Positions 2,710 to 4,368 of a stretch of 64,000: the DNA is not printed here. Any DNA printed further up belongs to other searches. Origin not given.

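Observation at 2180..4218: GNAT::DapF-fold fusion protein translationally coupled to a VanX-type D-Ala-D-Ala dipeptidase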

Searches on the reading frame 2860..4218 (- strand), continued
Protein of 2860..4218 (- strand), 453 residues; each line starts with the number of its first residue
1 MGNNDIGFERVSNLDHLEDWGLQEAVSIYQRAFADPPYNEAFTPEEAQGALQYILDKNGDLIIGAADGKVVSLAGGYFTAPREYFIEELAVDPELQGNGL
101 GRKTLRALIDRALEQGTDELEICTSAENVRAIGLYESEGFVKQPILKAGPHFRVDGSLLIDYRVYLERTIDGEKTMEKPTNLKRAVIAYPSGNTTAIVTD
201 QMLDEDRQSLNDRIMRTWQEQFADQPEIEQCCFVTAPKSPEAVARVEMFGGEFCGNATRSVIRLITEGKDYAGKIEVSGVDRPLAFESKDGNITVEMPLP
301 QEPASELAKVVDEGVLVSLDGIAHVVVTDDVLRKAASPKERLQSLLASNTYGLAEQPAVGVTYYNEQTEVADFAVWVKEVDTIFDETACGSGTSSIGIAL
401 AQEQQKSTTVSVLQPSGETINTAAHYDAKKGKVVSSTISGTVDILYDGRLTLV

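Call 31: fold_search(model_id=the predicted structure, library=pdb)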
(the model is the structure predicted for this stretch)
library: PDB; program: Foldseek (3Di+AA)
matches with E <= 10: 1415; with E <= 0.001: 813
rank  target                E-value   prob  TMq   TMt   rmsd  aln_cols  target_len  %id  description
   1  6jis                  7.4e-19  1.00  0.46  0.76   4.9       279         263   22  Crystal structure of the histidine racemase CntK in cobalt and nickel transporter system of staphylococcus aureus (released 2019-10-16)
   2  6jiw                  1.2e-17  1.00  0.48  0.78   4.2       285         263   21  Crystal structure of S. aureus CntK with C72S mutation (released 2019-10-16)
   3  9cr6_C                1.6e-16  1.00  0.46  0.75   4.4       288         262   20  Crystal structure of histidine racemase (HisR) of Fusobacterium nucleatum (C209S) (released 2025-03-05)
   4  9cr1_A                3.8e-16  1.00  0.46  0.74   4.4       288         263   21  Crystal structure of histidine racemase (HisR) of Fusobacterium nucleatum (C67S) (released 2025-03-05)
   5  9cr6_B                4.5e-16  1.00  0.46  0.75   4.4       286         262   21  Crystal structure of histidine racemase (HisR) of Fusobacterium nucleatum (C209S) (released 2025-03-05)
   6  9cr6_A                7.9e-16  1.00  0.47  0.78   4.0       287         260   21  Crystal structure of histidine racemase (HisR) of Fusobacterium nucleatum (C209S) (released 2025-03-05)
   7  6l4l                  1.3e-15  1.00  0.47  0.78   4.2       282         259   22  Crystal structure of S. aureus CntK in inactive state (released 2020-10-21)
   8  9cr1_C                7.6e-15  1.00  0.46  0.74   4.3       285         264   22  Crystal structure of histidine racemase (HisR) of Fusobacterium nucleatum (C67S) (released 2025-03-05)
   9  1qya_B                3.2e-12  1.00  0.42  0.58   5.5       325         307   15  CRYSTAL STRUCTURE OF E. COLI PROTEIN YDDE (released 2004-06-08)
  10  1qy9_A                1.5e-11  1.00  0.42  0.61   6.2       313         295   14  Crystal structure of E. coli Se-MET protein YDDE (released 2004-06-08)
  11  9f96                  2.6e-11  1.00  0.44  0.66   4.7       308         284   16  Complex of phenazine biosynthesis enzyme PhzF with 2-amino-3-ethoxybenzoic acid (released 2024-10-09)
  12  1qy9_D                2.8e-11  1.00  0.42  0.61   6.9       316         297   14  Crystal structure of E. coli Se-MET protein YDDE (released 2004-06-08)
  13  1ym5                  3.0e-11  1.00  0.41  0.59   6.1       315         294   13  Crystal structure of YHI9, the yeast member of the phenazine biosynthesis PhzF enzyme superfamily. (released 2005-08-02)
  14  1qy9_C                3.5e-11  1.00  0.41  0.59   7.2       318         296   15  Crystal structure of E. coli Se-MET protein YDDE (released 2004-06-08)
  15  5iwe                  4.6e-11  1.00  0.42  0.63   5.5       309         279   16  E45Q mutant of phenazine biosynthesis protein PhzF in complex with (5R,6R)-6-azaniumyl-5-ethoxycyclohexa-1,3-diene-1-car (released 2017-03-29)
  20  4j3g_A                8.3e-10  1.00  0.30  0.76   3.6       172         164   19  Crystal structure of Ribosomal-protein-alanine N-acetyltransferase from Brucella melitensis (released 2013-03-13)
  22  5dwn_D                9.9e-10  1.00  0.30  0.71   4.2       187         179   19  Crystal structure of Phosphinothricin N-acetyltransferase from Brucella ovis in complex with AcetylCoA <structure_deta (released 2015-10-28)
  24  5isv_B                1.2e-09  1.00  0.29  0.78   4.5       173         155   26  Crystal structure of the ribosomal-protein-S18-alanine N-acetyltransferase from Escherichia coli (released 2016-04-13)
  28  2j8m_A                1.5e-09  1.00  0.31  0.76   3.5       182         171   17  Structure of P. aeruginosa acetyltransferase PA4866 (released 2007-02-06)
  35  5dwn_C                2.9e-09  1.00  0.31  0.73   3.6       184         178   18  Crystal structure of Phosphinothricin N-acetyltransferase from Brucella ovis in complex with AcetylCoA <structure_deta (released 2015-10-28)
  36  5dwn_B                3.1e-09  1.00  0.31  0.71   3.9       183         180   19  Crystal structure of Phosphinothricin N-acetyltransferase from Brucella ovis in complex with AcetylCoA <structure_deta (released 2015-10-28)
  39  5dwn_A                3.2e-09  1.00  0.31  0.72   3.9       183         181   18  Crystal structure of Phosphinothricin N-acetyltransferase from Brucella ovis in complex with AcetylCoA <structure_deta (released 2015-10-28)
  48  4j3g_C                4.3e-09  1.00  0.30  0.76   3.3       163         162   20  Crystal structure of Ribosomal-protein-alanine N-acetyltransferase from Brucella melitensis (released 2013-03-13)
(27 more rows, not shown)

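Call 33: search_protein_families(library=pfam, proteins=[L025:2289-3647:+, L025:3644-5287:+, L025:5160-5981:+, L025:11068-11793:-, L025:11795-12151:-, L017:2189-3895:+, L017:3977-5866:-, L017:6196-7971:-, L017:12694-14232:-, L007:7139-7852:-], max_evalue=0.001)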
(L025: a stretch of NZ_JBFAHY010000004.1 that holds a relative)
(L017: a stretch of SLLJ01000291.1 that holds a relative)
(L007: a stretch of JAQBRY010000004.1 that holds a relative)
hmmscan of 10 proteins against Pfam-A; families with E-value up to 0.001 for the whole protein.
L025:2289-3647:+ (452 aa): 5 families
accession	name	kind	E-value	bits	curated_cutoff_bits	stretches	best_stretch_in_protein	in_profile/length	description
PF00534.26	Glycos_transf_1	-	3e-36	125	26.4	1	246-419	6-170/172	Glycosyl transferases group 1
PF13692.12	Glyco_trans_1_4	-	1e-27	97.6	27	1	256-407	2-142/142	Glycosyl transferases group 1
PF20706.3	GT4-conflict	-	6.7e-10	38.9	26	1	247-387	188-327/385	Family 4 Glycosyltransferase in conflict systems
PF13439.12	Glyco_transf_4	-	2.3e-08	34.7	28.5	1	160-227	94-169/170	Glycosyltransferase Family 4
PF13524.12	Glyco_trans_1_2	-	0.00039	20.8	25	0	327-423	33-130/144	Glycosyl transferase-like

L025:3644-5287:+ (547 aa): 2 families
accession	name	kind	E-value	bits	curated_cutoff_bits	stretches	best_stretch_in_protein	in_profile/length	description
PF16861.10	Carbam_trans_C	-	2.7e-45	154.4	27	1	367-531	1-167/170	Carbamoyltransferase C-terminus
PF02543.21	Carbam_trans_N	-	2.5e-35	123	24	2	100-326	118-345/346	Carbamoyltransferase N-terminus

L025:5160-5981:+ (273 aa): 0 families

L025:11068-11793:- (241 aa): 1 family
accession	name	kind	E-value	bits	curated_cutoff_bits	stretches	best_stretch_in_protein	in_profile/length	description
PF00583.31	Acetyltransf_1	-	0.00016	22.4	20.7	1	53-131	34-111/116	Acetyltransferase (GNAT) family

L025:11795-12151:- (118 aa): 0 families

L017:2189-3895:+ (568 aa): 1 family
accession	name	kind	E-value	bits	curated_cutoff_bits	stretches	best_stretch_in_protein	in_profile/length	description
PF00248.27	Aldo_ket_red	-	5.6e-80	269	24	1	230-533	2-290/291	Aldo/keto reductase family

L017:3977-5866:- (629 aa): 3 families
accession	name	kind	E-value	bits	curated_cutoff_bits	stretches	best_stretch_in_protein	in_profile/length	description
PF00485.24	PRK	-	8.3e-06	26.2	22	0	441-475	1-35/196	Phosphoribulokinase / Uridine kinase family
PF13671.12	AAA_33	-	0.00033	21.4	27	0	444-473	4-33/143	AAA domain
PF13191.12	AAA_16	-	0.00088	20.2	32.6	0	430-470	15-59/167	AAA ATPase domain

L017:6196-7971:- (591 aa): 2 families
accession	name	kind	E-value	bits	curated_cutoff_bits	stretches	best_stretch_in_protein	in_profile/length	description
PF13354.11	Beta-lactamase2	-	7.6e-12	45.5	22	1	433-564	77-214/214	Beta-lactamase enzyme family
PF00395.25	SLH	-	3.1e-10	40.3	20.8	1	216-258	2-44/44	S-layer homology domain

L017:12694-14232:- (512 aa): 0 families

L007:7139-7852:- (237 aa): 0 families

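Call 36: find_encoding_contigs(protein=P0001, flank=10000, max_places=2)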
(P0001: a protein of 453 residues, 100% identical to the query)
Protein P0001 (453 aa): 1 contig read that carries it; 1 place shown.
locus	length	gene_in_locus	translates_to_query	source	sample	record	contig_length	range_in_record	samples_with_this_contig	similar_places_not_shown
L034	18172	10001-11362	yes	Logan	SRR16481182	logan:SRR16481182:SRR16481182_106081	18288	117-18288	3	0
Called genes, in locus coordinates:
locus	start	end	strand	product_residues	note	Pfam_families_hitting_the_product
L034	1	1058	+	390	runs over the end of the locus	?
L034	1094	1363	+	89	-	-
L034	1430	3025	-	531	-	-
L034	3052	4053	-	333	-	-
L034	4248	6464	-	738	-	PF16927:HisKA_7TM (weak), PF00512:HisKA, PF02518:HATPase_c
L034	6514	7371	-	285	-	-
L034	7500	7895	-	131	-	PF00856:SET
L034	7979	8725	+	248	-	-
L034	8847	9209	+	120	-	PF00072:Response_reg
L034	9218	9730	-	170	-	-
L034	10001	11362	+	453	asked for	PF00583:Acetyltransf_1, PF13673:Acetyltransf_10, PF13508:Acetyltransf_7, PF08445:FR47 (weak), PF26317:CntK_N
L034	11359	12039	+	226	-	PF01427:Peptidase_M15, PF02557:VanY (faint)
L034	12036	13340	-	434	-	PF13393:tRNA-synt_His, PF03129:HGTP_anticodon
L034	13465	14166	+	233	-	-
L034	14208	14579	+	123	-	PF00072:Response_reg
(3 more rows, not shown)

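Call 37: find_encoding_contigs(protein=P0093, flank=10000, max_places=3)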
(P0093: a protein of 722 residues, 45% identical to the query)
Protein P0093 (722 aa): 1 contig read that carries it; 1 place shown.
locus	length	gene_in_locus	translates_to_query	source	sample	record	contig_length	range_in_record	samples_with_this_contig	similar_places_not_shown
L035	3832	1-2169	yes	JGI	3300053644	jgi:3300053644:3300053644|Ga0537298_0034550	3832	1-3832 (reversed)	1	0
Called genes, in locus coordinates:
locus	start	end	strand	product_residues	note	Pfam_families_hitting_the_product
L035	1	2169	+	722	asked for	PF08659:KR, PF00550:PP-binding, PF00583:Acetyltransf_1, PF13508:Acetyltransf_7 (faint), PF26317:CntK_N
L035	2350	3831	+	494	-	?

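Call 38: search_protein_families(library=pfam, proteins=[L023:1170-2039:+, L023:3418-4965:+, L024:8907-10220:+, L026:7091-7822:+, L026:8906-10309:-, L028:8887-9699:+, L028:9733-10644:+, L031:4163-5038:+, L031:7167-8735:+, L029:9199-10896:+], max_evalue=0.001)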
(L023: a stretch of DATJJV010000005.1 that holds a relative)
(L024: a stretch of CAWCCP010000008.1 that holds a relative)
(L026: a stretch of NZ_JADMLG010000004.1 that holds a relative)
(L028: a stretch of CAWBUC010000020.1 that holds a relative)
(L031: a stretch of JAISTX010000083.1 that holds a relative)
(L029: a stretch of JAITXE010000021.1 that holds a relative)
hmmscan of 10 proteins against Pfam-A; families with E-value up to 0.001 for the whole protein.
L023:1170-2039:+ (289 aa): 0 families

L023:3418-4965:+ (515 aa): 3 families
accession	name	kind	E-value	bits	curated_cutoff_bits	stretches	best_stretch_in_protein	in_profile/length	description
PF00006.31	ATP-synt_ab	-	9.2e-65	218.7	29.5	1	137-350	1-212/213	ATP synthase alpha/beta family, nucleotide-binding domain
PF00306.32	ATP-synt_ab_C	-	5.4e-08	33.7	27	1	358-473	1-112/126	ATP synthase alpha/beta chain, C terminal domain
PF06745.19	ATPase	-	7.4e-05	22.7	26.6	1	135-198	2-68/231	KaiC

L024:8907-10220:+ (437 aa): 0 families

L026:7091-7822:+ (243 aa): 0 families

L026:8906-10309:- (467 aa): 3 families
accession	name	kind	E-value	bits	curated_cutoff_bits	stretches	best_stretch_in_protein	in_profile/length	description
PF00150.24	Cellulase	-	1.1e-21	77.9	23.5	1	44-349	4-267/272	Cellulase (glycosyl hydrolase family 5)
PF18564.7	Glyco_hydro_5_C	-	2.3e-17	63.7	22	1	375-464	1-87/87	Glycoside hydrolase family 5 C-terminal domain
PF02449.21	Glyco_hydro_42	-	6.5e-05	22.9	21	1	71-219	13-137/376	Beta-galactosidase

L028:8887-9699:+ (270 aa): 3 families
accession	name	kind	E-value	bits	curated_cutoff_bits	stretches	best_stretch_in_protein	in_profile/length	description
PF00583.31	Acetyltransf_1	-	3.2e-06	27.8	20.7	1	165-250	28-116/116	Acetyltransferase (GNAT) family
PF13480.13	Acetyltransf_6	-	6.4e-06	26.8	22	1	131-234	26-133/143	Acetyltransferase (GNAT) domain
PF13508.13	Acetyltransf_7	-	0.0002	22.1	27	1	172-249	4-81/84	Acetyltransferase (GNAT) domain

L028:9733-10644:+ (303 aa): 0 families

L031:4163-5038:+ (291 aa): 1 family
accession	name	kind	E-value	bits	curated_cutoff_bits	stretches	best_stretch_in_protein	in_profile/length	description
PF00892.27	EamA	-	5.1e-36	124.4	28.2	2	149-282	2-132/135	EamA-like transporter family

L031:7167-8735:+ (522 aa): 6 families
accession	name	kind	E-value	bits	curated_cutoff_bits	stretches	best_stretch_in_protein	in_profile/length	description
PF00005.33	ABC_tran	-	2.4e-35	122.5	25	1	19-187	1-137/137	ABC transporter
PF13304.12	AAA_21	-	4.1e-13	50.5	27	2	156-218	235-300/304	AAA domain, putative AbiEii toxin, Type IV TA system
PF02463.25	SMC_N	-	1.8e-08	34.5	40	1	30-228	25-208/220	RecF/RecN/SMC N terminal domain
PF13191.12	AAA_16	-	0.00013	22.9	32.6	0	28-65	23-61/167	AAA ATPase domain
PF13476.12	AAA_23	-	0.00037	21.6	27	1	15-51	6-41/201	AAA domain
PF13555.12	AAA_29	-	0.00096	19.3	27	0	23-54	16-47/61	P-loop containing region of AAA domain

L029:9199-10896:+ (565 aa): 19 families
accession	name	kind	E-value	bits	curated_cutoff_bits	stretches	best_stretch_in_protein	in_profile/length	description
PF00005.33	ABC_tran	-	1.7e-56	191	25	2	25-183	1-136/137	ABC transporter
PF13304.12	AAA_21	-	3.6e-16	60.5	27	1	302-530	4-303/304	AAA domain, putative AbiEii toxin, Type IV TA system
PF02463.25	SMC_N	-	2.2e-08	34.2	40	1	400-536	135-208/220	RecF/RecN/SMC N terminal domain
PF13401.12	AAA_22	-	8.4e-08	33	27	0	297-328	5-36/130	AAA domain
PF03193.22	RsgA_GTPase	-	8.3e-07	29.4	30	0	14-69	86-140/174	RsgA GTPase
PF20720.3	nSTAND3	-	2.2e-05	24.7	27.2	0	292-318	12-38/155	Novel STAND NTPase 3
PF03205.20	MobB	-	5.1e-05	23.6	26.6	0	37-90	1-50/133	Molybdopterin guanine dinucleotide synthesis protein B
PF13191.12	AAA_16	-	6.2e-05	24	32.6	0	21-56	8-45/167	AAA ATPase domain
PF00004.35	AAA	-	7.4e-05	23.6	21.2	0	302-319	3-20/131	ATPase family associated with various cellular activities (AAA)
PF20703.3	nSTAND1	-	9.3e-05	22.7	27.1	0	28-53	26-51/379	Novel STAND NTPase 1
PF13476.12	AAA_23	-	0.00011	23.3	27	0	27-229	14-177/201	AAA domain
PF25201.1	nSTAND6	-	0.00013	22.5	27.7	0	286-318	7-39/148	Novel STAND NTPase 6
PF02562.22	PhoH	-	0.00021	21.3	27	0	293-327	15-48/205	PhoH-like protein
PF05621.17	TniB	-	0.00028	20.8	22.4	0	171-212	117-160/189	Bacterial TniB protein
PF13166.12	AAA_13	-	0.00031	20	36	0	483-536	525-580/713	AAA domain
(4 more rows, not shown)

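Call 45: find_encoding_contigs(protein=P0099, flank=6000, max_places=1)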
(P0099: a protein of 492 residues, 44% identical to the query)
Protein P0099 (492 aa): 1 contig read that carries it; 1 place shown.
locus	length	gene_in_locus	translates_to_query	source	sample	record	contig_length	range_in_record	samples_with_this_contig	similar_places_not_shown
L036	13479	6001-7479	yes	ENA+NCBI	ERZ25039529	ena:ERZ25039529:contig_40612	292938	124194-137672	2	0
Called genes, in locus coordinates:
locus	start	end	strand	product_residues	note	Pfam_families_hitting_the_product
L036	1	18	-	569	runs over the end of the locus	PF17391:Urocanase_N, PF01175:Urocanase, PF17392:Urocanase_C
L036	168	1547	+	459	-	PF13393:tRNA-synt_His, PF03129:HGTP_anticodon (faint)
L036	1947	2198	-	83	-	PF01914:MarC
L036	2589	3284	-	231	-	PF01411:tRNA-synt_2c (faint), PF07973:tRNA_SAD (weak)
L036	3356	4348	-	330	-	PF02668:TauD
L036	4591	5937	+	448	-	PF00474:SSF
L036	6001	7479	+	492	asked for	PF00583:Acetyltransf_1, PF13508:Acetyltransf_7, PF26317:CntK_N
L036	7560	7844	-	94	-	-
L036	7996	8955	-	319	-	PF01380:SIS, PF13580:SIS_2 (faint), PF00571:CBS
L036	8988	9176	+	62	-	PF00180:Iso_dh (weak)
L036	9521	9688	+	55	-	PF00180:Iso_dh (weak)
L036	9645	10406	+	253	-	PF00180:Iso_dh, PF18324:Isocitrate_DH_C_bact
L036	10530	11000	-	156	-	PF01381:HTH_3 (weak), PF13560:HTH_31 (faint)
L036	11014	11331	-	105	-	PF14076:DUF4258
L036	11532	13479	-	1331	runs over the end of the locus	PF12799:LRR_4 (faint)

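Call 46: find_encoding_contigs(protein=P0120, flank=6000, max_places=1)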
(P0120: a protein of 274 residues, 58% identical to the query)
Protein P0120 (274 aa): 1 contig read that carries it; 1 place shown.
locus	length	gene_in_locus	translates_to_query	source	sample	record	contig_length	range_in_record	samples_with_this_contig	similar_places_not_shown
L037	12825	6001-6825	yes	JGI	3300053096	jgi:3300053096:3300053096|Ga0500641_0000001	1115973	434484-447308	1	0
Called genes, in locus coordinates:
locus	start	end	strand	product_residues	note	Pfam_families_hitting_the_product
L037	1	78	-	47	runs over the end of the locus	-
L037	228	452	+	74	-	-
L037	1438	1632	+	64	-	PF12728:HTH_17, PF13411:MerR_1 (weak), PF00376:MerR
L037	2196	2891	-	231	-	-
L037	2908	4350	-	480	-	-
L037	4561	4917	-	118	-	PF08818:DUF1801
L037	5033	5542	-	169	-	-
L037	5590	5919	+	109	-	PF01371:Trp_repressor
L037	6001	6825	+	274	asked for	PF26317:CntK_N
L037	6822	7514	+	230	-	PF02557:VanY (faint), PF01427:Peptidase_M15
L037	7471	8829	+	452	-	PF00152:tRNA-synt_2 (faint), PF13393:tRNA-synt_His, PF03129:HGTP_anticodon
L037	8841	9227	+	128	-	-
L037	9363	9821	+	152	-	PF06114:Peptidase_M78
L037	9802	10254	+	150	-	-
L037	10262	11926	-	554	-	PF12708:Pect-lyase_RHGA_epim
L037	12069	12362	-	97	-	-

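Call 47: find_encoding_contigs(protein=P0106, flank=6000, max_places=1)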
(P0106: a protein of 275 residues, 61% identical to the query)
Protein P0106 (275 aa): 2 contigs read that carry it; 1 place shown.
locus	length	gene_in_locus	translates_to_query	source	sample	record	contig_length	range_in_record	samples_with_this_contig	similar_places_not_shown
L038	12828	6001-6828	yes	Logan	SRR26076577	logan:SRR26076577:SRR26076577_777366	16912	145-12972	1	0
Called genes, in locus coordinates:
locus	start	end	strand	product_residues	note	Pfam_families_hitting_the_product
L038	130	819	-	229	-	-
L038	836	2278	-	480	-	-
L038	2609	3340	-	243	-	-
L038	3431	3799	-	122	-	PF08818:DUF1801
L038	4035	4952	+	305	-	PF01156:IU_nuc_hydro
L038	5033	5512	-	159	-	-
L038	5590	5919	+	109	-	PF01371:Trp_repressor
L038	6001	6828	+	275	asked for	PF26317:CntK_N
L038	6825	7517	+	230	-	PF01427:Peptidase_M15, PF02557:VanY (weak)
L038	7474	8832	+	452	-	PF00152:tRNA-synt_2 (faint), PF13393:tRNA-synt_His, PF03129:HGTP_anticodon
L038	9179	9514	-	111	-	-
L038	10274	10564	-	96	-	-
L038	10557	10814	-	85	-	-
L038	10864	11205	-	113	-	-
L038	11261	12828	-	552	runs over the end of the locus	PF12708:Pect-lyase_RHGA_epim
